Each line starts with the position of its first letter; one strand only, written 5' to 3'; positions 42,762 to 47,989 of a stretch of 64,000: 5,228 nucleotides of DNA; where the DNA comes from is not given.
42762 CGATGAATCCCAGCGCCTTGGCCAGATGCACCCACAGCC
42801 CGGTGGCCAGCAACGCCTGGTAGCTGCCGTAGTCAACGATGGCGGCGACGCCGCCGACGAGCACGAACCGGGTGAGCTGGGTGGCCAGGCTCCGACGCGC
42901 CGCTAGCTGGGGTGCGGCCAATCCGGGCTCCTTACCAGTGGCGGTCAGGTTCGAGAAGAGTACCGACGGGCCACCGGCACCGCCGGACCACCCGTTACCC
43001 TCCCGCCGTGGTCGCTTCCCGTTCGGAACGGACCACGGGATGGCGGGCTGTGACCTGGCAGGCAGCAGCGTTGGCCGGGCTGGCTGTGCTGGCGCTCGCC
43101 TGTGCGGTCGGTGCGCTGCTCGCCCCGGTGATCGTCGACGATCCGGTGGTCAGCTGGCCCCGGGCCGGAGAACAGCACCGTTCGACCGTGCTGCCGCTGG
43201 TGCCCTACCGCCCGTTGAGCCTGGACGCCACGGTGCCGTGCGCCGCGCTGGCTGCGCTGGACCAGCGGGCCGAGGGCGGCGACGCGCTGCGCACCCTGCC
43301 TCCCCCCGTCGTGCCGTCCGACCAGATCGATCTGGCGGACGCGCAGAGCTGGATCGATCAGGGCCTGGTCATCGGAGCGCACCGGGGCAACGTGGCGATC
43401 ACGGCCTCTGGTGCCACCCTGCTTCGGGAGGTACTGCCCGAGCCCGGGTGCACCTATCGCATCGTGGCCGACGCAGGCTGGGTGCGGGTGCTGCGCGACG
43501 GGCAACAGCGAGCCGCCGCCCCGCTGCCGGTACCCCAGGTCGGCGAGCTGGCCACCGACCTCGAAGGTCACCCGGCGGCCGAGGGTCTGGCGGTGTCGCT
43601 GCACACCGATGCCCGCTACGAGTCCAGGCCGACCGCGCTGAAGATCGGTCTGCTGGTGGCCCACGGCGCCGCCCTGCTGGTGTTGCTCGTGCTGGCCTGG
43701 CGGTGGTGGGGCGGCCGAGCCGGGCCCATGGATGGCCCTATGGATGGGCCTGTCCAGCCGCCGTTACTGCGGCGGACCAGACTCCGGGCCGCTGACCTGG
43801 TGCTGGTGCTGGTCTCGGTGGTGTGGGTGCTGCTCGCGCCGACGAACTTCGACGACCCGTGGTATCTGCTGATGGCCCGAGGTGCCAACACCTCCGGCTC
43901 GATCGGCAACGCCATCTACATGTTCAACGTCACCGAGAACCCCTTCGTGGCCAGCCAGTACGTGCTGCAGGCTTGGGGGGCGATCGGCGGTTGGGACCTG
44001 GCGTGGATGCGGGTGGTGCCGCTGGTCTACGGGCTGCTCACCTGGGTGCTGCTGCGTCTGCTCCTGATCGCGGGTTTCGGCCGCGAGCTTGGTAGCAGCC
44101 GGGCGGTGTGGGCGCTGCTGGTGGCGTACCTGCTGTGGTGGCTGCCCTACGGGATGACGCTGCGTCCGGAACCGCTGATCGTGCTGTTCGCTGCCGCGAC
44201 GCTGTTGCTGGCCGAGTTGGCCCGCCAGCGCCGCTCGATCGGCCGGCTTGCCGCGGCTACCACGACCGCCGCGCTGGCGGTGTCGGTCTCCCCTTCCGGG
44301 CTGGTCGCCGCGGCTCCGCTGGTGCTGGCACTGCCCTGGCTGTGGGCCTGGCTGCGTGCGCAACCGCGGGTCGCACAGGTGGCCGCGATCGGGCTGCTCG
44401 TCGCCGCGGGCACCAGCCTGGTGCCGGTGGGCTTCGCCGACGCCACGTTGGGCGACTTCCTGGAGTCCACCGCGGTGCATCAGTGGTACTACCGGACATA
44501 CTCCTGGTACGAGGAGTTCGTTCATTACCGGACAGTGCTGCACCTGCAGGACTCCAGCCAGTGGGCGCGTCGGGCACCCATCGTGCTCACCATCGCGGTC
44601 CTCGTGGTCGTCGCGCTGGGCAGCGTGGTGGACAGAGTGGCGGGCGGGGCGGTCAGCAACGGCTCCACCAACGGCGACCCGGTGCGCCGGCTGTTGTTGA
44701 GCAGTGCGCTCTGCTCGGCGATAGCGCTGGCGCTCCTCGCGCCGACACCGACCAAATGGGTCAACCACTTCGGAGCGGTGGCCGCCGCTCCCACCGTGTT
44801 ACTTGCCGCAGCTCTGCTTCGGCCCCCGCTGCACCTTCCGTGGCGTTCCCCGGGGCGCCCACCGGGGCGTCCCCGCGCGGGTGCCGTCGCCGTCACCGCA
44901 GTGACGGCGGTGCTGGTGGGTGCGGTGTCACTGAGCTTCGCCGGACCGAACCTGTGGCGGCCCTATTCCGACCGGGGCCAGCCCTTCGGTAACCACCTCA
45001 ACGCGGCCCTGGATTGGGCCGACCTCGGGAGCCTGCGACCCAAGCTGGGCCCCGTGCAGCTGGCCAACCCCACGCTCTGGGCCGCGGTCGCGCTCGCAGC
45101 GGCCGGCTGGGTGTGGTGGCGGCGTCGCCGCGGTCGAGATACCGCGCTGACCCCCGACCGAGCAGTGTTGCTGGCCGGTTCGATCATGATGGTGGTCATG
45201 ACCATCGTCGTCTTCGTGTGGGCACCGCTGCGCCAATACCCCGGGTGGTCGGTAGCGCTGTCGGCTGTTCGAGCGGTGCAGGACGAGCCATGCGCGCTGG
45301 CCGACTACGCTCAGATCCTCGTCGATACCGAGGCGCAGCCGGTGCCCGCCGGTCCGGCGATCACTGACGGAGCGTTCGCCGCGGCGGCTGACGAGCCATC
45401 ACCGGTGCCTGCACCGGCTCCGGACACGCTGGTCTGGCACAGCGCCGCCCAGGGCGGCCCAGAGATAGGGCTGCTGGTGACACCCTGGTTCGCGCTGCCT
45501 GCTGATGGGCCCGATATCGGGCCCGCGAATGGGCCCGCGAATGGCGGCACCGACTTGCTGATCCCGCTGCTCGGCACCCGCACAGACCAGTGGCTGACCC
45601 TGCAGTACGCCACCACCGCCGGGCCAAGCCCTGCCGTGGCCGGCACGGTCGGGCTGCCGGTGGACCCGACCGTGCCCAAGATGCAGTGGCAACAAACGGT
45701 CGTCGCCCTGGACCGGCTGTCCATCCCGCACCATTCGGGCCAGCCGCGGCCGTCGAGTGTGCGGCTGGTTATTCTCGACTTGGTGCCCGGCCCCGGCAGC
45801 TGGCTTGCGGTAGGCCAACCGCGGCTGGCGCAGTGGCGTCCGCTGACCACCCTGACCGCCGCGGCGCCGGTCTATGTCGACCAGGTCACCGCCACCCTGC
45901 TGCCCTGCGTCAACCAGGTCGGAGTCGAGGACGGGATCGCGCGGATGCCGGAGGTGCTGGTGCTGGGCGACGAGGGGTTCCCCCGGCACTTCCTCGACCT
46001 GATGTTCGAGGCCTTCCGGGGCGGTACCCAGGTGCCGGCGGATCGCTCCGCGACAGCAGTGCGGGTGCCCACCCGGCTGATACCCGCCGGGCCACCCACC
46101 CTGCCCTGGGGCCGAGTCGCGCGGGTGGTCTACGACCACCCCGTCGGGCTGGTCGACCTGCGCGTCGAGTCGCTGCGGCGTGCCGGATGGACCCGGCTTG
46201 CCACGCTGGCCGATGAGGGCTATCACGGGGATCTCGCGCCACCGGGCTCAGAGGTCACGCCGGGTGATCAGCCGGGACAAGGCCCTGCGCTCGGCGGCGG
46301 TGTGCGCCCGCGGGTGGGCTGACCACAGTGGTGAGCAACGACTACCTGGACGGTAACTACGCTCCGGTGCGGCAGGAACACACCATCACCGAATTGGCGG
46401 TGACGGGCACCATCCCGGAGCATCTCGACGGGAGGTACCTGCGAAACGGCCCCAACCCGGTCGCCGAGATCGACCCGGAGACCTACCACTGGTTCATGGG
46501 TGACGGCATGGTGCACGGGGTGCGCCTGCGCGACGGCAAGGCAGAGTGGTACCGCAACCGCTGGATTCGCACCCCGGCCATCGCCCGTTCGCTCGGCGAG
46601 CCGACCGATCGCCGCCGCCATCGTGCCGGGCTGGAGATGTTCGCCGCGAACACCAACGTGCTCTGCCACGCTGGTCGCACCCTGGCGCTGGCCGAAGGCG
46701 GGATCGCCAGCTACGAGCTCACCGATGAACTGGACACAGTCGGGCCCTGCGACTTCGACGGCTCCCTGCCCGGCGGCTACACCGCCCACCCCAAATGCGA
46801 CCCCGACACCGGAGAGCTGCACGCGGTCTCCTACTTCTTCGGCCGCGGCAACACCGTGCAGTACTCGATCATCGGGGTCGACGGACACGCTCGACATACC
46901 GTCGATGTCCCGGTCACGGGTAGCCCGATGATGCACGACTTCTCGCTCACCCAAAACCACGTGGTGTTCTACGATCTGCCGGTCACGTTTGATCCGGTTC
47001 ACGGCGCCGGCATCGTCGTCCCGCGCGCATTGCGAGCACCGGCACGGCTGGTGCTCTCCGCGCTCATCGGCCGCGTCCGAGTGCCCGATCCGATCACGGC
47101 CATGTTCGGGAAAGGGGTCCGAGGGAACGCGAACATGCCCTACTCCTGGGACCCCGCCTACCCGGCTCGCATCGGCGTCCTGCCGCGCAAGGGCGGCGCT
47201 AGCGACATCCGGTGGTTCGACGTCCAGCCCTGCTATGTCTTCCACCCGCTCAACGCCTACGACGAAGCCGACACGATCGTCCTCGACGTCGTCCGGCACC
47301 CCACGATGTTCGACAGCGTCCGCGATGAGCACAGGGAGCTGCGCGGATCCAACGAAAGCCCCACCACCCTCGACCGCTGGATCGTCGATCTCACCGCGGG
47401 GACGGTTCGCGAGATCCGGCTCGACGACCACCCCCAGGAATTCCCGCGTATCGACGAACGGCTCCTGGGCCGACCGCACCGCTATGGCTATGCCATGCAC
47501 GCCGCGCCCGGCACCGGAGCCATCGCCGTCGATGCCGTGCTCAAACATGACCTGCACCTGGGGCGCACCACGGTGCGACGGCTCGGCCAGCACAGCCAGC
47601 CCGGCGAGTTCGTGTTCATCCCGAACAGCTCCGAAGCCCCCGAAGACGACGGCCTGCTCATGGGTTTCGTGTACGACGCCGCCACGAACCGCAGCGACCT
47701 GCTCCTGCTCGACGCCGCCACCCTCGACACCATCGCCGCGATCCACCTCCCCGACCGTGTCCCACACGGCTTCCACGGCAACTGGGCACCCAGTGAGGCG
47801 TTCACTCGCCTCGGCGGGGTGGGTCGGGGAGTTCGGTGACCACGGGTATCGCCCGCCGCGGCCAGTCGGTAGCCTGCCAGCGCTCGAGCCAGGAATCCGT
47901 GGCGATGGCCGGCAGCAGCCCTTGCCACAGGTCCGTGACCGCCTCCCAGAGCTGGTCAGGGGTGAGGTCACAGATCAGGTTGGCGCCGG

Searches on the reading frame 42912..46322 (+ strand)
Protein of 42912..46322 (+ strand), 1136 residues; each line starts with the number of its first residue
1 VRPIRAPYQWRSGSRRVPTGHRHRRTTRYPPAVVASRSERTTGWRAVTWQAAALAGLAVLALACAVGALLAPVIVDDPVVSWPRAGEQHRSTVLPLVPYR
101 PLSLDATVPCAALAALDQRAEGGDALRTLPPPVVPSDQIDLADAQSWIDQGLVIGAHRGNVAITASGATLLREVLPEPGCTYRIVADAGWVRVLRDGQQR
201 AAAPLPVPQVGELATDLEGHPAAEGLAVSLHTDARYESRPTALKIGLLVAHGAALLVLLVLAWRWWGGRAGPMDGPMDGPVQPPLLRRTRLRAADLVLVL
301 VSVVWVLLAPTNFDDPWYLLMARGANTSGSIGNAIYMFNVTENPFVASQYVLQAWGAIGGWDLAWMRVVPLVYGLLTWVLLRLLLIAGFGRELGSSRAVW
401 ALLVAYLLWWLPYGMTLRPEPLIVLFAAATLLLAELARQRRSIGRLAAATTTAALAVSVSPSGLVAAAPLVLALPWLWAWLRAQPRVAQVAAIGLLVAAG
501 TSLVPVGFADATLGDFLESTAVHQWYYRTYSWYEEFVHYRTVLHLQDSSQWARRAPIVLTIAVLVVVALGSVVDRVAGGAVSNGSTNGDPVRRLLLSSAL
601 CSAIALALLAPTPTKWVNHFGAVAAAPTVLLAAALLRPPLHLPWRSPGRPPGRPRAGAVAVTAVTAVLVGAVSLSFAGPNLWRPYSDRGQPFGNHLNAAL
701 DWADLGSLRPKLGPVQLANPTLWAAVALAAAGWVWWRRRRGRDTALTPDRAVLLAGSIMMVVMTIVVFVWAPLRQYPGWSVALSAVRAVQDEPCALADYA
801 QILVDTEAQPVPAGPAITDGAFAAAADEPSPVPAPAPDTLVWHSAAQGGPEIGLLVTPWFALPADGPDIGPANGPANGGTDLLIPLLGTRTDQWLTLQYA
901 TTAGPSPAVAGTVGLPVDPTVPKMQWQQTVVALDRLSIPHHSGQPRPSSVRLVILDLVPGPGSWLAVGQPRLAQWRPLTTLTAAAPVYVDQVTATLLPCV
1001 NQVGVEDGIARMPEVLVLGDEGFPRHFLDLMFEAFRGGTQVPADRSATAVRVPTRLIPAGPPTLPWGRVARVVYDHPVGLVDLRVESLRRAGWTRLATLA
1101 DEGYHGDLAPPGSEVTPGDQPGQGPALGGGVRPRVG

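Call 44: search_protein_families(library=pfam, proteins=[window:42912-46322:+], max_evalue=0.00001)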
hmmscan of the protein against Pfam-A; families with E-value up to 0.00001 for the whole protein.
window:42912-46322:+ (1136 aa): 3 families
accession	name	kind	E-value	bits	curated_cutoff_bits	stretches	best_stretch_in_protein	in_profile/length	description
PF04602.18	Arabinose_trans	-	1.6e-56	192.5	25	1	240-695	2-429/459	Mycobacterial cell wall arabinan synthesis protein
PF14896.12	Arabino_trans_C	-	1.6e-16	60.8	25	1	890-1096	184-381/385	EmbC C-terminal domain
PF17689.8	Arabino_trans_N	-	4.6e-13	50.1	25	1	80-235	7-156/156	Arabinosyltransferase concanavalin like domain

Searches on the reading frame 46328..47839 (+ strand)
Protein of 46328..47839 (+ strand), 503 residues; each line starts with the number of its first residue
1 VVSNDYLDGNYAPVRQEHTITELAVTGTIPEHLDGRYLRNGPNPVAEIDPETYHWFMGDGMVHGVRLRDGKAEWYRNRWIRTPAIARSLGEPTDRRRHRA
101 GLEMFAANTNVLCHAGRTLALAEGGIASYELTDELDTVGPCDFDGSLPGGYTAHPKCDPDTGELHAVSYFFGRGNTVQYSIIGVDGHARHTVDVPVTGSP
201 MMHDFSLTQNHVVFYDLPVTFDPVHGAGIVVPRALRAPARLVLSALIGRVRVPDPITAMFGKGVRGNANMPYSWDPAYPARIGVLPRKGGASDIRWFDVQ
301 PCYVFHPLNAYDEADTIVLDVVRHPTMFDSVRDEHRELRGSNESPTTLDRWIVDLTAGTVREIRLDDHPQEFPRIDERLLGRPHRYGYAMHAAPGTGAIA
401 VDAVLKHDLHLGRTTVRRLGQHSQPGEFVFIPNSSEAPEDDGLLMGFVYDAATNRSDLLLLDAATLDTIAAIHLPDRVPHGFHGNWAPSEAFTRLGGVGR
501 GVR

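Call 44: search_protein_families(library=pfam, proteins=[window:46328-47839:+], max_evalue=0.00001)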
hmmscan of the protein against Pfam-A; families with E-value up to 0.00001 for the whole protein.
window:46328-47839:+ (503 aa): 1 family
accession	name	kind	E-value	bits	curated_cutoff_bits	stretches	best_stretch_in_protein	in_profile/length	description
PF03055.21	RPE65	-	7.6e-120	401.6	27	1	11-488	1-469/469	Retinal pigment epithelial membrane protein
